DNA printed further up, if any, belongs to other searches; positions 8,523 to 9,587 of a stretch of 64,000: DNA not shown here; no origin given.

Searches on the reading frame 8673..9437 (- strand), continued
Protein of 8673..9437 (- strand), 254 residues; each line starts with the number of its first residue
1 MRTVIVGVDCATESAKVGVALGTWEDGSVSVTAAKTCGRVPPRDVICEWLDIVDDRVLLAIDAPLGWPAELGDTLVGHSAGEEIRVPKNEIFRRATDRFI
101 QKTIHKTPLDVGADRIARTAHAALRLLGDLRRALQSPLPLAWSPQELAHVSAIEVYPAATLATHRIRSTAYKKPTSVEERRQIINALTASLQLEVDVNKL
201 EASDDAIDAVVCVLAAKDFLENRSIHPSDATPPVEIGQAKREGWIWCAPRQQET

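Call 61: find_encoding_contigs(protein=P0011, flank=5000, max_places=2)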
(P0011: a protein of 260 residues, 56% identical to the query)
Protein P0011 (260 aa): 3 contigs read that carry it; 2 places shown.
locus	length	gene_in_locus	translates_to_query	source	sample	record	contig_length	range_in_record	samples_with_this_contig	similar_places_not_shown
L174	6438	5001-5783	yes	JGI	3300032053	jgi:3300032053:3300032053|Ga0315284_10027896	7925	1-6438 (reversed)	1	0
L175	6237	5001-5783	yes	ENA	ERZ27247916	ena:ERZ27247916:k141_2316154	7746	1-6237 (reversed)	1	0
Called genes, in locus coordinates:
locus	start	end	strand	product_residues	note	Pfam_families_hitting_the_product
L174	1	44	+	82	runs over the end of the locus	-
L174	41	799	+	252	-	-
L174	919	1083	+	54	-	-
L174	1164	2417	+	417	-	-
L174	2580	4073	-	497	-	PF16747:Adhesin_E, PF10459:Peptidase_S46 (faint), PF00089:Trypsin, PF13365:Trypsin_2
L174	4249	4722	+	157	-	-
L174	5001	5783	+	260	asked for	PF04250:DUF429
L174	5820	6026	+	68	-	-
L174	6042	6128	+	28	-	-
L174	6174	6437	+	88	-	?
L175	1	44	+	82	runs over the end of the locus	-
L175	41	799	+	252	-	-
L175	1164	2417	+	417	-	-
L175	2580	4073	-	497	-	PF16747:Adhesin_E, PF10459:Peptidase_S46 (faint), PF00089:Trypsin, PF13365:Trypsin_2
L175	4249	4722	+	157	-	-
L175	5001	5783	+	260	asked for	PF04250:DUF429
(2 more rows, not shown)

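Call 65: find_encoding_contigs(protein=P0371, flank=7000, max_places=2)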
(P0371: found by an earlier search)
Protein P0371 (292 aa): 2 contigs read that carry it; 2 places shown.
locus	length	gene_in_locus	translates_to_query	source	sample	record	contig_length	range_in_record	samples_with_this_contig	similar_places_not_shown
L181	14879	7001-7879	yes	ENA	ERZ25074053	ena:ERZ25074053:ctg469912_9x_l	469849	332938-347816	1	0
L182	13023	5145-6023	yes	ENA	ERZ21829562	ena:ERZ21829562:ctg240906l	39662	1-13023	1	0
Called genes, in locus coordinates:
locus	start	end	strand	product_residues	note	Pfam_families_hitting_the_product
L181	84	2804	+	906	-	PF07715:Plug, PF00593:TonB_dep_Rec_b-barrel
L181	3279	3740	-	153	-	PF03466:LysR_substrate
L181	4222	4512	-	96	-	-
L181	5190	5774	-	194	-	-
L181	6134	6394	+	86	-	PF02325:CCB3_YggT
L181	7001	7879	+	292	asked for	PF10263:SprT-like, PF11969:DcpS_C, PF01230:HIT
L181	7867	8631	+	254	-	PF04250:DUF429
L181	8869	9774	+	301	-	-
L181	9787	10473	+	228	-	-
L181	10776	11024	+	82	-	PF13737:DDE_Tnp_1_5 (weak)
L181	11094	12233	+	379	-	PF13565:HTH_32, PF13276:HTH_21 (weak), PF13683:rve_3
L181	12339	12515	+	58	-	-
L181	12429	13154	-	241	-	-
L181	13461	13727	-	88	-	-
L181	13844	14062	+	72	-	-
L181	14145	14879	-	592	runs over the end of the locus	PF01546:Peptidase_M20, PF07687:M20_dimer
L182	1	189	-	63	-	?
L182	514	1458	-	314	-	PF13481:AAA_25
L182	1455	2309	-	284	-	PF13191:AAA_16 (weak), PF13401:AAA_22, PF09848:SLFN-g3_helicase (faint)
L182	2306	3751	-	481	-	PF00665:rve (weak)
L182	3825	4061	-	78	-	-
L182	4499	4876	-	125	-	-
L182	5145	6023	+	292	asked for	PF10263:SprT-like, PF11969:DcpS_C, PF01230:HIT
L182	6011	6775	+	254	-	PF04250:DUF429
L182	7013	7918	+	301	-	-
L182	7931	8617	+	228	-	-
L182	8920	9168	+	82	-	PF13737:DDE_Tnp_1_5 (weak)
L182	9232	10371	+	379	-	PF13565:HTH_32, PF13276:HTH_21 (weak), PF13683:rve_3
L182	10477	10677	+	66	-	-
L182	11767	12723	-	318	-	PF07510:GmrSD_C, PF05901:Excalibur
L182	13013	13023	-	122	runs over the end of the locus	PF13564:DoxX_2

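Call 68: search_solved_structures(query=window:8673-9437:-, max_evalue=1)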
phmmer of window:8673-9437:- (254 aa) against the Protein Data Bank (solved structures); distinct sequences matched with E-value up to 1: 0.

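Call 81: predict_structure(alignment_id=A1)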
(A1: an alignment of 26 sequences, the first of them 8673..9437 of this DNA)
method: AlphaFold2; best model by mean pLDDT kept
length: 254 residues; sequences in the alignment: 26
mean_pLDDT: 89.2   pTM: 0.89
mean pLDDT of the five models: 89.2, 88.5, 87.6, 85.0, 83.0
residues with pLDDT >= 90: 168; 70-90: 59; 50-70: 26; < 50: 1
segments of 3 or more residues with pLDDT < 50: none
pLDDT, mean of each block of 10 residues (from residue 1): 97 95 97 97 97 90 81 69 66 75 77 78 92 94 95 95 90 92 96 96 97 98 95 90 90 64
secondary structure, 60 per line:
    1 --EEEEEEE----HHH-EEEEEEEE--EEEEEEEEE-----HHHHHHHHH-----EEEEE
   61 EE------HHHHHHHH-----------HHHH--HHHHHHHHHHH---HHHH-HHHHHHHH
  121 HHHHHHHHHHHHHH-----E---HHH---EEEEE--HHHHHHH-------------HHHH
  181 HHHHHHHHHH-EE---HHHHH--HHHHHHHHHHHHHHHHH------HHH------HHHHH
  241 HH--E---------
elements in order: E3-9 E18-25 E28-36 H42-50 E56-62 H69-76 H88-91 H94-104 H108-111 H113-134 E150-154 H157-163 H177-190 H197-201 H204-220 H236-242

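Call 83: fold_search(model_id=the predicted structure, library=pdb)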
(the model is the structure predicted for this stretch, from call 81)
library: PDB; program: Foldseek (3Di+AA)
matches with E <= 10: 1149; with E <= 0.001: 3
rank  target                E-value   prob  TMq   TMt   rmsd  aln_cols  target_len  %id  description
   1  7xhj_A                5.7e-04  0.99  0.33  0.47   7.1       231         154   15  Crystal structure of RuvC from Deinococcus radiodurans (released 2022-07-06)
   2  4ld0_B                6.8e-04  1.00  0.37  0.54   6.6       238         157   10  T. thermophilus RuvC in complex with Holliday junction substrate (released 2013-09-04)
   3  7xhj_B                9.7e-04  1.00  0.33  0.49   7.6       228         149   15  Crystal structure of RuvC from Deinococcus radiodurans (released 2022-07-06)
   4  5e6f_A                1.6e-03  1.00  0.32  0.53   6.5       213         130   10  Canarypox virus resolvase (released 2016-03-30)
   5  6lw3_A                2.5e-03  1.00  0.37  0.56   6.1       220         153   11  Crystal structure of RuvC from Pseudomonas aeruginosa (released 2020-02-26)
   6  7w8d_B                5.8e-03  0.99  0.35  0.54   6.9       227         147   14  The structure of Deinococcus radiodurans RuvC (released 2022-08-17)
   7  2j4r_A                6.5e-03  0.21  0.17  0.16  18.9       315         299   10  Structural Study of the Aquifex aeolicus PPX-GPPA enzyme (released 2007-10-16)
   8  6p7b_B                9.3e-03  0.97  0.35  0.53   6.3       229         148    9  Crystal structure of Fowlpox virus resolvase and substrate Holliday junction DNA complex (released 2020-04-29)
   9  6p7a_B                9.3e-03  0.54  0.18  0.29   9.4       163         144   14  CRYSTAL STRUCTURE OF THE FOWLPOX VIRUS HOLLIDAY JUNCTION RESOLVASE (released 2020-04-29)
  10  6p7b_D                1.2e-02  0.47  0.18  0.28  13.7       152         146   16  Crystal structure of Fowlpox virus resolvase and substrate Holliday junction DNA complex (released 2020-04-29)
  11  1nu0_B                1.3e-02  0.57  0.19  0.33  14.2       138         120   14  Structure of the double mutant (L6M; F134M, SeMet form) of yqgF from Escherichia coli, a hypothetical protein (released 2004-03-02)
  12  1t6c                  1.3e-02  0.16  0.19  0.17  18.2       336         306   10  Structural characterization of the Ppx/GppA protein family: crystal structure of the Aquifex aeolicus family member (released 2004-08-03)
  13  6p7b_A                1.4e-02  0.99  0.37  0.57   6.1       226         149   10  Crystal structure of Fowlpox virus resolvase and substrate Holliday junction DNA complex (released 2020-04-29)
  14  1nu0_A                1.4e-02  0.96  0.33  0.56   6.2       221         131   12  Structure of the double mutant (L6M; F134M, SeMet form) of yqgF from Escherichia coli, a hypothetical protein (released 2004-03-02)
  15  9t56_A                1.5e-02  0.30  0.20  0.17  21.6       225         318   17  Cryo-EM structure of ISCro4-DBL-TBL-tDNA-dDNA synaptic complex (released 2026-02-18)
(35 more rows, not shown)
